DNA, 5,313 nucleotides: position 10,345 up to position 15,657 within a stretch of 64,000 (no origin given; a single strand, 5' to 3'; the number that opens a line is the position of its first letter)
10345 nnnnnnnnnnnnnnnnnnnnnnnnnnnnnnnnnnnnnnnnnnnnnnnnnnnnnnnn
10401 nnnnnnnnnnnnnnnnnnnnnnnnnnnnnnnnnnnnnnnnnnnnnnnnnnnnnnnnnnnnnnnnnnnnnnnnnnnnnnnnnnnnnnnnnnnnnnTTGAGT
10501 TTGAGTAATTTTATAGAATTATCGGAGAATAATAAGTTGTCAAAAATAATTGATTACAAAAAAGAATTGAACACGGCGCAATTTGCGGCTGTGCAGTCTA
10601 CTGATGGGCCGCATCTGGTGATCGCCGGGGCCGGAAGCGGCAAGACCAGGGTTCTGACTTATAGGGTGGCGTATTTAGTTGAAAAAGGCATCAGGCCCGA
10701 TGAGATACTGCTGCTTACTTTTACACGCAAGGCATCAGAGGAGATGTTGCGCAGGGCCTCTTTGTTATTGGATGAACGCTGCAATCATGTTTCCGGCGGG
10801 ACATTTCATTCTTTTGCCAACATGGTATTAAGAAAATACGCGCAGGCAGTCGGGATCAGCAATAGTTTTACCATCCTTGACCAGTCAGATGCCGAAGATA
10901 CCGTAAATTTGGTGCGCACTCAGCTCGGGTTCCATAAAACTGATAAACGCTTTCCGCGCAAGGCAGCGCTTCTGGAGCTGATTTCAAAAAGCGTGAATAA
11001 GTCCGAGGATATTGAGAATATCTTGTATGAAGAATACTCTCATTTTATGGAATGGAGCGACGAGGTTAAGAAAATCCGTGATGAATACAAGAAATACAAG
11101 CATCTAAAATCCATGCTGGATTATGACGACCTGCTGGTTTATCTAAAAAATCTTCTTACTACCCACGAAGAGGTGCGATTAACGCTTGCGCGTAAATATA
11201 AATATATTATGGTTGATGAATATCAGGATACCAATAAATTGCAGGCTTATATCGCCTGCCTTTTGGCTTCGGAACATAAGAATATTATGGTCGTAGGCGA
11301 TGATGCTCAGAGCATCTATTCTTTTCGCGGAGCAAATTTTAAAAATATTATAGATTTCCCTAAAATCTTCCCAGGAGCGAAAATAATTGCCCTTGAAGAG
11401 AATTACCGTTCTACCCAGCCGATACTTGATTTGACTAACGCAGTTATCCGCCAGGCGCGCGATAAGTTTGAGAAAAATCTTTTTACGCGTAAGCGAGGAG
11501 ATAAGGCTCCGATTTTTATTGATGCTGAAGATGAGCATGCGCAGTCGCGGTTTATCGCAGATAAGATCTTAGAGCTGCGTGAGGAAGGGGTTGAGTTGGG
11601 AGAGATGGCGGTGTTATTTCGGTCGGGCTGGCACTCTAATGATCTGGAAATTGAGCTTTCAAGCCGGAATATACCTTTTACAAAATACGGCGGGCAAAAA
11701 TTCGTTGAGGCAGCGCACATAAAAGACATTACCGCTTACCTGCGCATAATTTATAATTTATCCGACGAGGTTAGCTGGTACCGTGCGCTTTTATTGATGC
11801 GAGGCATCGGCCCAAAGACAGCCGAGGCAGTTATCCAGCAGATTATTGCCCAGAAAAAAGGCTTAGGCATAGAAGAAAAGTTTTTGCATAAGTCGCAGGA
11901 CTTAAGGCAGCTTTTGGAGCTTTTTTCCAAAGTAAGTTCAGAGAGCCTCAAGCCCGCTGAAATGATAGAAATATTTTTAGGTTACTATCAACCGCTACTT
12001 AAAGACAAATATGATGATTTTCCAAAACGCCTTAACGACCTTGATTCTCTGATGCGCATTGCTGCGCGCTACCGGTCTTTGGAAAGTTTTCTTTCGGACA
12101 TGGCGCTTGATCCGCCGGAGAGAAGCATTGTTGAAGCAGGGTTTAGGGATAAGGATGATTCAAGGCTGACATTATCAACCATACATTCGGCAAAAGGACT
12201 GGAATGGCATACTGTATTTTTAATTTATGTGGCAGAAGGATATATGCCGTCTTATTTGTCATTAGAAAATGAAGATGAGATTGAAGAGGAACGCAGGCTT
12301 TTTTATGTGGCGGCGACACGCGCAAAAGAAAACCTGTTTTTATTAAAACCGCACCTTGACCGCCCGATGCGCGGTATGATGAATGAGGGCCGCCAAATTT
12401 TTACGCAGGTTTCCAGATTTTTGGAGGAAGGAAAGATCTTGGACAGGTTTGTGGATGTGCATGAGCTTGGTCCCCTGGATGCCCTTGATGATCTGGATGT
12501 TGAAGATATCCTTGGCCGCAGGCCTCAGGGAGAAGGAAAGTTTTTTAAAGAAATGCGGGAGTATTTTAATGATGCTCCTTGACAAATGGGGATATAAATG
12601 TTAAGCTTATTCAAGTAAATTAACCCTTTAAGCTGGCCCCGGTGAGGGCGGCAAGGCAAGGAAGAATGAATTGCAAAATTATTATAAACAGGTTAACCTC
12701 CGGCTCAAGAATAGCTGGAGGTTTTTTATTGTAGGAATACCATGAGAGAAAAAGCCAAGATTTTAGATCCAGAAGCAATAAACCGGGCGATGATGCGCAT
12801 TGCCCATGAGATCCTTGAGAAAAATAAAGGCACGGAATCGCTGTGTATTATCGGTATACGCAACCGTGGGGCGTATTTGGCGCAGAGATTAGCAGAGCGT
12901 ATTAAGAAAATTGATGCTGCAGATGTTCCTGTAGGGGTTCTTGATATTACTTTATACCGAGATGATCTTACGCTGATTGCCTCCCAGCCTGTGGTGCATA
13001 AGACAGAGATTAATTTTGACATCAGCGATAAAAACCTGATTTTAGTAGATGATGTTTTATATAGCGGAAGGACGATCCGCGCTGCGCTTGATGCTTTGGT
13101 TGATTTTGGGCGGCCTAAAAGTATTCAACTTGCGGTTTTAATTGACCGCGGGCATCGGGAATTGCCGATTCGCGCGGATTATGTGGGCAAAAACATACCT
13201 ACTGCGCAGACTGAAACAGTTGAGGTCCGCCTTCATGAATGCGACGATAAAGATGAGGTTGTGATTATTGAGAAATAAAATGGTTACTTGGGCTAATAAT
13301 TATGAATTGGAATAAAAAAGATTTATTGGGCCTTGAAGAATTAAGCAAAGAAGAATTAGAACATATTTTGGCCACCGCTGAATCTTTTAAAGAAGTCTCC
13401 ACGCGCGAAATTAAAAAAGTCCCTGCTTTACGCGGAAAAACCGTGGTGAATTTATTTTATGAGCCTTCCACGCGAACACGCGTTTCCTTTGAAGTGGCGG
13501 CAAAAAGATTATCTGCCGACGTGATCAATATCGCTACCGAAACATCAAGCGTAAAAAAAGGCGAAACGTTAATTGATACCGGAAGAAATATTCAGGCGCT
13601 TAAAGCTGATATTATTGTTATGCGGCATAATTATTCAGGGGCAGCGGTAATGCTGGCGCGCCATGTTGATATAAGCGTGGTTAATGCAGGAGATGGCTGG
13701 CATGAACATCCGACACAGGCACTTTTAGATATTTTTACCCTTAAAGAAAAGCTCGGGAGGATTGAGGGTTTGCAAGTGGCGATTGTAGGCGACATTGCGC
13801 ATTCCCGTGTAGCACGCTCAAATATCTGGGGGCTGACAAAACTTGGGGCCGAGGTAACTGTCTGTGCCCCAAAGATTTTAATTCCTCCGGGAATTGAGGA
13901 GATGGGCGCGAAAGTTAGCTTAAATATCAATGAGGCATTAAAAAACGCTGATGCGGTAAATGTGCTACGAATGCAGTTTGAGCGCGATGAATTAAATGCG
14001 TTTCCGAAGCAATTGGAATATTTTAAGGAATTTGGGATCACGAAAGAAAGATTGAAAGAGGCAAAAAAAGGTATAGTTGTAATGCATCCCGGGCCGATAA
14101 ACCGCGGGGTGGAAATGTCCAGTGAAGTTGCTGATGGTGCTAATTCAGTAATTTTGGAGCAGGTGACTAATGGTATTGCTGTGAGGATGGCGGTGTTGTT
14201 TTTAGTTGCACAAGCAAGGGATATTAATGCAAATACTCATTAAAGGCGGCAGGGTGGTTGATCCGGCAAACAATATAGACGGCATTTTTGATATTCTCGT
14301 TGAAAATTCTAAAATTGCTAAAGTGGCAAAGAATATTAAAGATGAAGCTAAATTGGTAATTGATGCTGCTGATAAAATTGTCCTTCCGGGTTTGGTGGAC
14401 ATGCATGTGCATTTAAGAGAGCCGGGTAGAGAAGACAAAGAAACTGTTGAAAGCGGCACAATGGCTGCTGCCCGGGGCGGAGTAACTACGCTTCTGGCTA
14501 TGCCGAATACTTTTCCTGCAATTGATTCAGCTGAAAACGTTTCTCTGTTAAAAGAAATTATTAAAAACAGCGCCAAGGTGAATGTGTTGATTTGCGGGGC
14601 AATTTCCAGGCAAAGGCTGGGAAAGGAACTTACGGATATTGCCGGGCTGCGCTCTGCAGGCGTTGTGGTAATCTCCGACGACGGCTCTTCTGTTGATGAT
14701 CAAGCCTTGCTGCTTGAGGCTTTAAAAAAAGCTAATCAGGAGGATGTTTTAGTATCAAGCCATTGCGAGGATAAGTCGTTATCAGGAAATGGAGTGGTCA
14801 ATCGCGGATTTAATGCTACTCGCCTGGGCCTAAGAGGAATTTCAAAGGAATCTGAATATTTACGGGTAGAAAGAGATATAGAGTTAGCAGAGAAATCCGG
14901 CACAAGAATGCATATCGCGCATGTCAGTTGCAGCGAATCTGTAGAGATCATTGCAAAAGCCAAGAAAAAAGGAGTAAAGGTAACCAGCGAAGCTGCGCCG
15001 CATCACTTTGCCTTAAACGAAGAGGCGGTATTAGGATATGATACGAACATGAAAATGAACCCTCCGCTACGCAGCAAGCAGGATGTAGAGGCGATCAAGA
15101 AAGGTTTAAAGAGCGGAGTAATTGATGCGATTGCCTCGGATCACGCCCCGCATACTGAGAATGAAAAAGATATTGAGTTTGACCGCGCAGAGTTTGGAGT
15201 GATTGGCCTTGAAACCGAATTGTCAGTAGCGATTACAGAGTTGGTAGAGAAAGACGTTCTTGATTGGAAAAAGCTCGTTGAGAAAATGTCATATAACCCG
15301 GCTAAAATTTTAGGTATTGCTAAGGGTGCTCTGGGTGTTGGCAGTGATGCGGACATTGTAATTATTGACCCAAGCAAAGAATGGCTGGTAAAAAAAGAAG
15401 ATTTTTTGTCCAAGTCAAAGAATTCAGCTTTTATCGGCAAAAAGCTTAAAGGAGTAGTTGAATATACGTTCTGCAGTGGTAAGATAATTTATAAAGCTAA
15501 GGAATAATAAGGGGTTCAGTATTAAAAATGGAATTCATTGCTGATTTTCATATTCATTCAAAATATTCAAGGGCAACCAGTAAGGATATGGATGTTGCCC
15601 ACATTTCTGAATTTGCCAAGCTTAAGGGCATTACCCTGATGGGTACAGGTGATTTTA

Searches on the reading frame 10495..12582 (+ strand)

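Call 59: search_protein_families(library=pfam, proteins=[window:10495-12582:+], max_evalue=0.00001)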
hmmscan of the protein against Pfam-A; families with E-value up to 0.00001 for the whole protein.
window:10495-12582:+ (695 aa): 6 families
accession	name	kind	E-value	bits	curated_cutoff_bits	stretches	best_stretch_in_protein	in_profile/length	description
PF00580.27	UvrD-helicase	-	3.2e-75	253.7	23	1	25-292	1-270/271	UvrD/REP helicase N-terminal domain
PF13361.12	UvrD_C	-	3e-58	198.4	25.6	1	298-616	1-345/350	UvrD-like helicase C-terminal domain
PF13245.12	AAA_19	-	4e-20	72.8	25.1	1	31-278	3-134/134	AAA domain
PF13538.12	UvrD_C_2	-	2.1e-11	43.9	27.4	1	559-616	3-51/52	UvrD-like helicase C-terminal domain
PF01443.25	Viral_helicase1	-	4e-08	33.8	21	0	223-284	46-108/228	Viral superfamily 1 RNA helicase core domain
PF13604.12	AAA_30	-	2.4e-06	27.9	27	0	25-86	2-64/191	AAA domain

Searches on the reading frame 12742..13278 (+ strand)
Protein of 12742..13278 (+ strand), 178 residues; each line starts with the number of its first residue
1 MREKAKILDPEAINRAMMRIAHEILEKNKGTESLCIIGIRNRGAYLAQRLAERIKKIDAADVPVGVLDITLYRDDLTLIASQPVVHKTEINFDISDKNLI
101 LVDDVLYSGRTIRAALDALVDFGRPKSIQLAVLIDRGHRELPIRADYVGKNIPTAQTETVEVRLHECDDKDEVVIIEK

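Call 80: search_protein_families(library=pfam, proteins=[window:12742-13278:+], max_evalue=0.001)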
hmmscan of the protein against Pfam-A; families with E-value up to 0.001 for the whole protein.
window:12742-13278:+ (178 aa): 3 families
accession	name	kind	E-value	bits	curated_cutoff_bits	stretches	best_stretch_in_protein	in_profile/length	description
PF00156.33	Pribosyltran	-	1e-25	90.3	26.3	1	7-163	5-154/158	Phosphoribosyl transferase domain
PF14681.12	UPRTase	-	1.2e-05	25.4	27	1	65-134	92-159/206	Uracil phosphoribosyltransferase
PF24390.1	PRTase-CE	-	0.00026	21.4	27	1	23-124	57-133/253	PRTase-CE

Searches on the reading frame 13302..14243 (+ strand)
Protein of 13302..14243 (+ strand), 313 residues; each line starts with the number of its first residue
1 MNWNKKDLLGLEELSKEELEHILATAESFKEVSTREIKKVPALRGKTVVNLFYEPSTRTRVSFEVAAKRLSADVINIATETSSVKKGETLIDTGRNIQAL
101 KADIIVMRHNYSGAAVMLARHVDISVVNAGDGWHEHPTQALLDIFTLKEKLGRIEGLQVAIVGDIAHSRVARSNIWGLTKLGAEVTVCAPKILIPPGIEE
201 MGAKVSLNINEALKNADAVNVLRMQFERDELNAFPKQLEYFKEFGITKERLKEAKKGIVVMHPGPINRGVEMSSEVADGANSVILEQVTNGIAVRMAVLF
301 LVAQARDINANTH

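Call 59: search_protein_families(library=pfam, proteins=[window:13302-14243:+], max_evalue=0.00001)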
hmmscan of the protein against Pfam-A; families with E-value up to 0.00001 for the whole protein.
window:13302-14243:+ (313 aa): 2 families
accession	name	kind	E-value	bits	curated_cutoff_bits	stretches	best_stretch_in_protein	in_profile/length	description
PF02729.26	OTCace_N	-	7.4e-48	162.8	29.9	1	6-149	1-148/148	Aspartate/ornithine carbamoyltransferase, carbamoyl-P binding domain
PF00185.30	OTCace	-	3e-29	102.6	29.4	1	155-301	1-156/157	Aspartate/ornithine carbamoyltransferase, Asp/Orn binding domain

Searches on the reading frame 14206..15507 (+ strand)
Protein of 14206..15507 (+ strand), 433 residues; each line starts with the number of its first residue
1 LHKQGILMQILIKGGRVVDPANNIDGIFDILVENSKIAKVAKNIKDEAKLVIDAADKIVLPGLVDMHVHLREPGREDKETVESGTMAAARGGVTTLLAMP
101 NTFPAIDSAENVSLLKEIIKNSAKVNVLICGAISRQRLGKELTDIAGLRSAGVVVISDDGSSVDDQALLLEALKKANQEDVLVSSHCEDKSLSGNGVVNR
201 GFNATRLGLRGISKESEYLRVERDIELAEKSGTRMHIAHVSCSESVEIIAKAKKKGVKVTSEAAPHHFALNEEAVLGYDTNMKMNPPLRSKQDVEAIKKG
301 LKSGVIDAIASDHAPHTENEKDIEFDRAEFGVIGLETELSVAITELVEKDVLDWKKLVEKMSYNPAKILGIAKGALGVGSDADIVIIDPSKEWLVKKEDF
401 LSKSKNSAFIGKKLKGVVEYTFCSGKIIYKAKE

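Call 59: search_protein_families(library=pfam, proteins=[window:14206-15507:+], max_evalue=0.00001)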
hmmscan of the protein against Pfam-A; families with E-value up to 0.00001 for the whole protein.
window:14206-15507:+ (433 aa): 3 families
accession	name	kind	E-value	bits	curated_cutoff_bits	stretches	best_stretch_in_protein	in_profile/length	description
PF01979.26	Amidohydro_1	-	8.4e-36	124.3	25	1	58-428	1-345/345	Amidohydrolase family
PF12890.13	DHOase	-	2.7e-15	57.2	21.2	1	57-245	2-142/142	Dihydro-orotase-like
PF07969.17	Amidohydro_3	-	2.6e-13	50.7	29.7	0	349-429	404-472/472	Amidohydrolase family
